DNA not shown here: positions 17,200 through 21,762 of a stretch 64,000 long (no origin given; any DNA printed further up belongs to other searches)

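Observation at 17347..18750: AglB oligosaccharyltransferase with ~450-aa C-terminal extension of four Cna-B/CarboxypepD_reg-like repeats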

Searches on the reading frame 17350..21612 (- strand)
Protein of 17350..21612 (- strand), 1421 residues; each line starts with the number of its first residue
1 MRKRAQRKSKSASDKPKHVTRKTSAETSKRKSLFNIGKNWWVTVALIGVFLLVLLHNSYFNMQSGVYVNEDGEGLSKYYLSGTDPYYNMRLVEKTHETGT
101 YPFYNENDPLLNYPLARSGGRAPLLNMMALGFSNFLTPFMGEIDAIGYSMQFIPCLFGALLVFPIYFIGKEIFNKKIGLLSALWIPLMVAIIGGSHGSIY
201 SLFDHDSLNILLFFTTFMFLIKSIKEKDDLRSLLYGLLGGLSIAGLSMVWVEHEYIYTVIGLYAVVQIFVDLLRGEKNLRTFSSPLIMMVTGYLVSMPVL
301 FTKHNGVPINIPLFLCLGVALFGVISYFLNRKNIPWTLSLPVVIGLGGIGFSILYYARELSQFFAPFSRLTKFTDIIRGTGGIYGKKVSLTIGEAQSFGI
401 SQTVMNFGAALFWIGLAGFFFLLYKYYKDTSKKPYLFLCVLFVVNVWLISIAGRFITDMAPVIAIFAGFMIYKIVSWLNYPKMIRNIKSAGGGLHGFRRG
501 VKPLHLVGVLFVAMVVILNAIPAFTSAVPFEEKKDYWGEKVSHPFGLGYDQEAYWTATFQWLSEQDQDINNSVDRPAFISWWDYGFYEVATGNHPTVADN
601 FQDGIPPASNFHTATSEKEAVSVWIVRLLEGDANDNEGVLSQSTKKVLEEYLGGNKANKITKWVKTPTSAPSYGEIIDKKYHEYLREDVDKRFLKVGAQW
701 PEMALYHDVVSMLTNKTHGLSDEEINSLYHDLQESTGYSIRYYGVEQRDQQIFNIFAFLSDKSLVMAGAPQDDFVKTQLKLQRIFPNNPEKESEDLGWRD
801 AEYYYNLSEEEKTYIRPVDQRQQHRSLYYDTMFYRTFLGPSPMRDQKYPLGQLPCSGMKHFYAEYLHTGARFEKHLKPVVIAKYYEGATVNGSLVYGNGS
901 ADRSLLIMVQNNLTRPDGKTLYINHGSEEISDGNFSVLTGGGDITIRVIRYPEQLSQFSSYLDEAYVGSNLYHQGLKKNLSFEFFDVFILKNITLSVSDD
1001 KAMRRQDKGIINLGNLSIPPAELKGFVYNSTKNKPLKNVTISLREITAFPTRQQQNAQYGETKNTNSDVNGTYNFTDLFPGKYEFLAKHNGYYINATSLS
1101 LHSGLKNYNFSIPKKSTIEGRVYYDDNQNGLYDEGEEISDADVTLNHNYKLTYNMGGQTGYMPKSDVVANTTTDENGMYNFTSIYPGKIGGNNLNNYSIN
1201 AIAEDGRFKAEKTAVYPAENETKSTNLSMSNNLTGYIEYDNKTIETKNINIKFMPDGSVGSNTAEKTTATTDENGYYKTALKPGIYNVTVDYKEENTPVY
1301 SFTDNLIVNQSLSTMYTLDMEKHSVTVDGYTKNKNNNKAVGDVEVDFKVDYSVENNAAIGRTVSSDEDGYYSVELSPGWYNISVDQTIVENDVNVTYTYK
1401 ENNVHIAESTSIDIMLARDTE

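Call 3: search_protein_families(library=pfam, proteins=[window:17350-21612:-], max_evalue=1)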
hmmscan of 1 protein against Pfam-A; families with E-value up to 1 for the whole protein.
window:17350-21612:- (1421 aa): 14 families
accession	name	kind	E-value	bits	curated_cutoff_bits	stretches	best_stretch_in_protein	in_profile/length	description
PF02516.20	STT3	-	2.1e-19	70.7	24.5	1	78-470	27-367/405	Oligosaccharyl transferase STT3, N-terminal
PF13620.12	CarboxypepD_reg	-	1e-18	67.9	32.3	4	1023-1102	2-70/82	Carboxypeptidase regulatory-like domain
PF17210.9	SdrD_B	-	3e-14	53.6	29.7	4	1120-1232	5-92/112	SdrD B-like domain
PF17802.7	SpaA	-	2.7e-08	34.3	23.1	1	1029-1097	9-70/91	Prealbumin-like fold domain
PF13715.12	CarbopepD_reg_2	-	1.1e-06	29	32.2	1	1060-1113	23-77/88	CarboxypepD_reg-like domain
PF23194.1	NOMO_5th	-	2.4e-05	25.1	27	2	1351-1410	23-83/89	NOMO fifth transthyretin-like domain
PF13231.12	PMT_2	-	0.00014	22.5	26.1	1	149-243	23-112/160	Dolichyl-phosphate-mannose-protein mannosyltransferase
PF22627.1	AglB_core-like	-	0.00035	21.4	27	1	577-621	46-93/111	AglB core domain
PF20598.4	DUF6795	-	0.00089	20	27.4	0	1336-1411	8-82/103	Domain of unknown function (DUF6795)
PF10670.15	DUF4198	-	0.0043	17.6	34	0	1225-1293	141-208/209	Domain of unknown function (DUF4198)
PF00775.27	Dioxygenase_C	-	0.0047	16.8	27.3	0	1134-1190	40-97/182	Dioxygenase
PF24421.1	Ig_J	-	0.044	14.3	29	0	1265-1294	57-86/104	Tip attachment protein J, Ig-like domain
PF06522.17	B12D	-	0.21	11.5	21.5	0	311-328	7-24/54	NADH-ubiquinone reductase complex 1 MLRQ subunit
PF11008.14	DUF2846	-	0.25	11.9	34.3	0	1364-1396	35-67/92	Protein of unknown function (DUF2846)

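Call 4: search_protein_families(library=ncbifam, proteins=[window:17350-21612:-], max_evalue=1)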
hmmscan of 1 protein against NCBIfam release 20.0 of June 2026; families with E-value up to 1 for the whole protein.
window:17350-21612:- (1421 aa): 2 families
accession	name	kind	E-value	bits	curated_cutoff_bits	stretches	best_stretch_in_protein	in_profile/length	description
TIGR04154.1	archaeo_STT3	subfamily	3.6e-57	194.3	450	1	70-623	24-579/831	oligosaccharyl transferase, archaeosortase A system-associated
TIGR02422.1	protocat_beta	equivalog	0.00046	20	296.4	1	1163-1196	104-137/220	protocatechuate 3,4-dioxygenase subunit beta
